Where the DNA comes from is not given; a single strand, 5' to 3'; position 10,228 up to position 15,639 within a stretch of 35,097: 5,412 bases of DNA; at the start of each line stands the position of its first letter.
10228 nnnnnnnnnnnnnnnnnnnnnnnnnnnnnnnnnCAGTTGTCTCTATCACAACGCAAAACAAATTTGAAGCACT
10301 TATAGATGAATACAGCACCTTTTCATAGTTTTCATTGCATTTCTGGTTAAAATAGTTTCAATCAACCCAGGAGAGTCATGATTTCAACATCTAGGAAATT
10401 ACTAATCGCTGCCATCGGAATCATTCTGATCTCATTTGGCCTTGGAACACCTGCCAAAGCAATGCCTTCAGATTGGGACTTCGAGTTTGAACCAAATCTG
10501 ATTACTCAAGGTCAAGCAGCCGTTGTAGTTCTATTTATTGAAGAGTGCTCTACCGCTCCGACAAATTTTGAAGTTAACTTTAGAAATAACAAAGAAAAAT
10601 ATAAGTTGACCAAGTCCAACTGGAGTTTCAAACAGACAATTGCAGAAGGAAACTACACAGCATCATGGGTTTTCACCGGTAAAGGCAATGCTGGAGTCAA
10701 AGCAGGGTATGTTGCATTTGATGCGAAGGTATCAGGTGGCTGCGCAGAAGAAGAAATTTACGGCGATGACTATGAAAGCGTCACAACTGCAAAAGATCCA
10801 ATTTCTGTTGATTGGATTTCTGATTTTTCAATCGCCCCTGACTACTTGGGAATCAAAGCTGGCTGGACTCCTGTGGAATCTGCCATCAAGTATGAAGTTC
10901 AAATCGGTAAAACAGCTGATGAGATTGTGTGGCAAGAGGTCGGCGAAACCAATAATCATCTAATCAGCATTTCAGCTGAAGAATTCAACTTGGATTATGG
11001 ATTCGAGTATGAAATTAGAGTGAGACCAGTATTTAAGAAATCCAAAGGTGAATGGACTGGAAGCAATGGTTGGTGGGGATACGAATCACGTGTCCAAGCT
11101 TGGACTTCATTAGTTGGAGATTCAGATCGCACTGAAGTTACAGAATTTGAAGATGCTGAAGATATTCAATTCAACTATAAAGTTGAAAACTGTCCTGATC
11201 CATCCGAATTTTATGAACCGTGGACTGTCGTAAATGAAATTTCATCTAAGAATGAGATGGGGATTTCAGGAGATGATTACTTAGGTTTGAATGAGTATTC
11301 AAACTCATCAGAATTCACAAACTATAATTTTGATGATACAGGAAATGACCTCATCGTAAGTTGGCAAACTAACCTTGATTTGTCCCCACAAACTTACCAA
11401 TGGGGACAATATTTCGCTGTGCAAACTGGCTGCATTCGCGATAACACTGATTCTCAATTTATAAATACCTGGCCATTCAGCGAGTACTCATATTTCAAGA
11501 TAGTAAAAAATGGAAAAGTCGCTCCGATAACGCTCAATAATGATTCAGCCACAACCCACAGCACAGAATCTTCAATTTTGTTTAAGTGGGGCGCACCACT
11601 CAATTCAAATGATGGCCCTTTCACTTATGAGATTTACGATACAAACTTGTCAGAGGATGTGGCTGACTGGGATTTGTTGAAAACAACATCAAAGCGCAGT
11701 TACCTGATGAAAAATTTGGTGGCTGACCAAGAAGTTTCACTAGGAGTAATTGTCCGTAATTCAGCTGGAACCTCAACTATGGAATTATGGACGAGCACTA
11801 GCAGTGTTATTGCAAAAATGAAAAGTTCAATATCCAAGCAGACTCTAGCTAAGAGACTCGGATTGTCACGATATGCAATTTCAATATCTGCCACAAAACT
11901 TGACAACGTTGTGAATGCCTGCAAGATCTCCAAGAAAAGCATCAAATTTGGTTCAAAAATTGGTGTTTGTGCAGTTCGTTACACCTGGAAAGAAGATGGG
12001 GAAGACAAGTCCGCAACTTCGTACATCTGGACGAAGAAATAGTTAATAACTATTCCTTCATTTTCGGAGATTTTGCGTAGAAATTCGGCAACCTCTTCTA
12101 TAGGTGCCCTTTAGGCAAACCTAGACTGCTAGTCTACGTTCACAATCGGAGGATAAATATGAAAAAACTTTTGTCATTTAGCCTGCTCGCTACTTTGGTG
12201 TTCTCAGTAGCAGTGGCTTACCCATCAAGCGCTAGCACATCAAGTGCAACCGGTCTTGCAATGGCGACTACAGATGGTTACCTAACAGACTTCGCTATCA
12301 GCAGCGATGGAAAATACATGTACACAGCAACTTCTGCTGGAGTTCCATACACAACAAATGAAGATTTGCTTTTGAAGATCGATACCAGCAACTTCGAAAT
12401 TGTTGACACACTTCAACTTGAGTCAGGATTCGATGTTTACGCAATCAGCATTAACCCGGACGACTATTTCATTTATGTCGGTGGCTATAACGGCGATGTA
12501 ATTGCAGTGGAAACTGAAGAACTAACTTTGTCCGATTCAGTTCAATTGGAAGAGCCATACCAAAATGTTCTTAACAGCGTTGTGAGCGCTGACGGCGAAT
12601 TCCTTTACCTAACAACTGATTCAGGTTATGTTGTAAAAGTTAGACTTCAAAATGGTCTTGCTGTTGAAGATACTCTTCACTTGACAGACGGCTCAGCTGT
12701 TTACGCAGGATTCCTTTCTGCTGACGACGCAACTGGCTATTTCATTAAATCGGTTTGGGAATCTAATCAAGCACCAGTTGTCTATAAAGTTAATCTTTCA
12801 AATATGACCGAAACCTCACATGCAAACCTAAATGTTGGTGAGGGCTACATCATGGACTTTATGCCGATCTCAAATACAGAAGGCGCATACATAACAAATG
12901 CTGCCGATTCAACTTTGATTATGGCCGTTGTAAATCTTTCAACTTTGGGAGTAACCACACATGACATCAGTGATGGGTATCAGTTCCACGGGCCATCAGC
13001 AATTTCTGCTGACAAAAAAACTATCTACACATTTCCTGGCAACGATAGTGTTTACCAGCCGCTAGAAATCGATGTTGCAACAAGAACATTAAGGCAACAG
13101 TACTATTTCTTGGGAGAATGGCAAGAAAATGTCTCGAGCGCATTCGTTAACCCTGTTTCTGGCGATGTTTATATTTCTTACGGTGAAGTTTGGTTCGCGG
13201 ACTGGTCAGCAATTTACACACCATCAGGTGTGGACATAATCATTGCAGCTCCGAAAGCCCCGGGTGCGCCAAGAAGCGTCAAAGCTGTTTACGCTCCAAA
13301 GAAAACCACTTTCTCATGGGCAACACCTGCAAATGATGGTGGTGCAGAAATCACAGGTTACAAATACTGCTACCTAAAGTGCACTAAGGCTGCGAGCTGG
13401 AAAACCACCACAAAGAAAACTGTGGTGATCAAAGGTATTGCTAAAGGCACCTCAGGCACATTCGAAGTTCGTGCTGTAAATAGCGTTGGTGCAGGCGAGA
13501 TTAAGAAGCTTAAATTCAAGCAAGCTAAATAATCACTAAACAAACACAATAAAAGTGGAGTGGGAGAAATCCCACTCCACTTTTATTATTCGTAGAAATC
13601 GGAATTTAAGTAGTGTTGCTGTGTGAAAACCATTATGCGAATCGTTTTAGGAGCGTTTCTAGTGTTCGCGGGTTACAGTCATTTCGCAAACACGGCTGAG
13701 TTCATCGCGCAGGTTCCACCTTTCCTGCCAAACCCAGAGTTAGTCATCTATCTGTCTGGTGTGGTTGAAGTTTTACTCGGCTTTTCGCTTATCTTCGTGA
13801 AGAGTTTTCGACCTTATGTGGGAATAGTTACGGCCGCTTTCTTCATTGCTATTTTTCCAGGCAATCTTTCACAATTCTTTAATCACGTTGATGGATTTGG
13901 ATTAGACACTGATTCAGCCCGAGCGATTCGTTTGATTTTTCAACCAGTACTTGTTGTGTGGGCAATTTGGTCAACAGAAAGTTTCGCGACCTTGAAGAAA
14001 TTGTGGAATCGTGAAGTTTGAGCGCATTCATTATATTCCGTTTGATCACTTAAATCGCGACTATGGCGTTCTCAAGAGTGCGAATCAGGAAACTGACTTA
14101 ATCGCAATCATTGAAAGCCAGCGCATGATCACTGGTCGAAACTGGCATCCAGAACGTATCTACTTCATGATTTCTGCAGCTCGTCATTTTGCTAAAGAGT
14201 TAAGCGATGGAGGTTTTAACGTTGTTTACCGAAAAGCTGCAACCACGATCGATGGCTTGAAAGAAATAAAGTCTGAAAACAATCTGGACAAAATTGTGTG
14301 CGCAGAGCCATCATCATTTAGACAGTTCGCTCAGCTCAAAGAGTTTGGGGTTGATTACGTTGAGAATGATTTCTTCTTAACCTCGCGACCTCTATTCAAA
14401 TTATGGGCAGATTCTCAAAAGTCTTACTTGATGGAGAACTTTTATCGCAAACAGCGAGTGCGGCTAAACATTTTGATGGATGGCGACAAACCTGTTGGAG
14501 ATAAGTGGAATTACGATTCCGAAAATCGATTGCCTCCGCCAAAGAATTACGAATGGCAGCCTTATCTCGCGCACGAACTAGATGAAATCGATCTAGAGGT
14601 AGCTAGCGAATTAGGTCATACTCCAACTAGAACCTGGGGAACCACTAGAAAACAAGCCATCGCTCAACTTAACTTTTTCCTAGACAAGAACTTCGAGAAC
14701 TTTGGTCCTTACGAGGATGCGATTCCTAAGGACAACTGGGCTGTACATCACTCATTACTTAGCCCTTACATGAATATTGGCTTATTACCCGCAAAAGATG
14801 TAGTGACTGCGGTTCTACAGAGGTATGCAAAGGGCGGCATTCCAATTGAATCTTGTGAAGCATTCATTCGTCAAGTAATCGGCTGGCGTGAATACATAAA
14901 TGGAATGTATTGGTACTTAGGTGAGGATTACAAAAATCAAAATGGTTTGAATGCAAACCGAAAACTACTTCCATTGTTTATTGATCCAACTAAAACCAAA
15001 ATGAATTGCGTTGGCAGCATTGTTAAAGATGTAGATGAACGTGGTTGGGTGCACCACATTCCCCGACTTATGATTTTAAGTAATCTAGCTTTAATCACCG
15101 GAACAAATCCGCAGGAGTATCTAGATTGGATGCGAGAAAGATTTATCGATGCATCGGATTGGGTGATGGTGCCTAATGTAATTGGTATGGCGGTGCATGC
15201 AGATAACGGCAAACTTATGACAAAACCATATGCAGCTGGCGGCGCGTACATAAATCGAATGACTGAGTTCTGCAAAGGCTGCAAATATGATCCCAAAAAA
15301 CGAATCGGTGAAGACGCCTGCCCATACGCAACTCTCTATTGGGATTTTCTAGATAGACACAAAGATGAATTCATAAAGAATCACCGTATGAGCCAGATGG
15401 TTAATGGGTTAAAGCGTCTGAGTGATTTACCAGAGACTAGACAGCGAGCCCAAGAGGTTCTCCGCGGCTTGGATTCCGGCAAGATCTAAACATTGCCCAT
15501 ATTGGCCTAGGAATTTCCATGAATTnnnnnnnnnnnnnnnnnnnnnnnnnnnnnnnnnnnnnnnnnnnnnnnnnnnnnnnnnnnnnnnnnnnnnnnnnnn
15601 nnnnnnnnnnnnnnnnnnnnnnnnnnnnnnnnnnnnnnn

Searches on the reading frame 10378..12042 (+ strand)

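Call 3: search_protein_families(library=pfam, proteins=[window:10378-12042:+], max_evalue=0.01)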
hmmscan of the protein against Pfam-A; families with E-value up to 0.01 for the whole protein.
window:10378-12042:+ (554 aa): 1 family
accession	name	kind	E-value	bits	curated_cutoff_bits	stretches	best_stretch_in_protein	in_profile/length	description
PF00041.27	fn3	-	0.00032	21.3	25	0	393-468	9-77/84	Fibronectin type III domain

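Call 4: search_protein_families(library=padloc, proteins=[window:10378-12042:+], max_evalue=0.01)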
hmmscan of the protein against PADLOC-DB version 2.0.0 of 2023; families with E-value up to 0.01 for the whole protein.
window:10378-12042:+ (554 aa): 0 families

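Call 32: search_protein_families(library=phrogs, proteins=[window:10378-12042:+], max_evalue=0.01)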
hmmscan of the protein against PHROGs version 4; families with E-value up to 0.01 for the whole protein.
window:10378-12042:+ (554 aa): 0 families

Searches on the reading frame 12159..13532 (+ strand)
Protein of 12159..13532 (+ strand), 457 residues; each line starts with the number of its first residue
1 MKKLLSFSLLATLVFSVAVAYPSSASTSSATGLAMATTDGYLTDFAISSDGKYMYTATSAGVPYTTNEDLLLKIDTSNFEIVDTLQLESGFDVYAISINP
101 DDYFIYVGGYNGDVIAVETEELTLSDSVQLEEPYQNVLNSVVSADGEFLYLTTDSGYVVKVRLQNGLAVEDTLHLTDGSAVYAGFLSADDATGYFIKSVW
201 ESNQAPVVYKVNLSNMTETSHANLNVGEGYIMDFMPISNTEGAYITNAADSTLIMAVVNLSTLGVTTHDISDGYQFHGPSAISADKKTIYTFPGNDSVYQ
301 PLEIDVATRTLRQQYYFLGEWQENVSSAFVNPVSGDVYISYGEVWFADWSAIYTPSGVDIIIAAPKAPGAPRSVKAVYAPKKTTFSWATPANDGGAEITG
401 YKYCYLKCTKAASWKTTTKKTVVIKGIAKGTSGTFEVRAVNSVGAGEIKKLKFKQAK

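Call 13: search_protein_families(library=pfam, proteins=[window:12159-13532:+], max_evalue=0.01)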
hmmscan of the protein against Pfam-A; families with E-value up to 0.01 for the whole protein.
window:12159-13532:+ (457 aa): 2 families
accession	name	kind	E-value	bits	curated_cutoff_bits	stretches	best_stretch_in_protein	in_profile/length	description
PF00041.27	fn3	-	5.7e-06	26.9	25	1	370-447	2-76/84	Fibronectin type III domain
PF00400.38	WD40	-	0.0035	18.3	27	0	91-114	13-35/39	WD domain, G-beta repeat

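Call 32: search_protein_families(library=phrogs, proteins=[window:12159-13532:+], max_evalue=0.01)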
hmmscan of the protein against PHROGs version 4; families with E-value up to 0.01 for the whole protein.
window:12159-13532:+ (457 aa): 0 families

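Call 91: search_protein_families(library=padloc, proteins=[window:12159-13532:+], max_evalue=0.001)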
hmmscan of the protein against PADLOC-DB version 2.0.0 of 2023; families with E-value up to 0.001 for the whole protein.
window:12159-13532:+ (457 aa): 0 families

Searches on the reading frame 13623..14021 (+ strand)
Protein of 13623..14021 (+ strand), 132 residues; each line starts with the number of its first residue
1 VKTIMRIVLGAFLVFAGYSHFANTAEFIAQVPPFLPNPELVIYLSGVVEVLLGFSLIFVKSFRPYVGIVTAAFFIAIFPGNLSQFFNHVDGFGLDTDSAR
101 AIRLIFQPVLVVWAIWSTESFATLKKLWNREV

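Call 13: search_protein_families(library=pfam, proteins=[window:13623-14021:+], max_evalue=0.01)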
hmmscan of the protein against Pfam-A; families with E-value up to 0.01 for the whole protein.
window:13623-14021:+ (132 aa): 2 families
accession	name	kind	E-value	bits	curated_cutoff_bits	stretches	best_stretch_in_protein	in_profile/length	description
PF07681.17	DoxX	-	5.1e-06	27.5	23.6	1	3-78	3-81/85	DoxX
PF07291.16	MauE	-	0.00022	22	27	1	3-78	6-87/128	Methylamine utilisation protein MauE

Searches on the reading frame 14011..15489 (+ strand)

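Call 13: search_protein_families(library=pfam, proteins=[window:14011-15489:+], max_evalue=0.01)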
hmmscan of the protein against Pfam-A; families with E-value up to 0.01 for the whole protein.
window:14011-15489:+ (492 aa): 1 family
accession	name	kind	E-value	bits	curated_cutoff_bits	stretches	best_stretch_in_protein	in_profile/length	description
PF04244.19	DPRP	-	4.9e-46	157.8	22.1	1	9-214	3-221/224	Deoxyribodipyrimidine photo-lyase-related protein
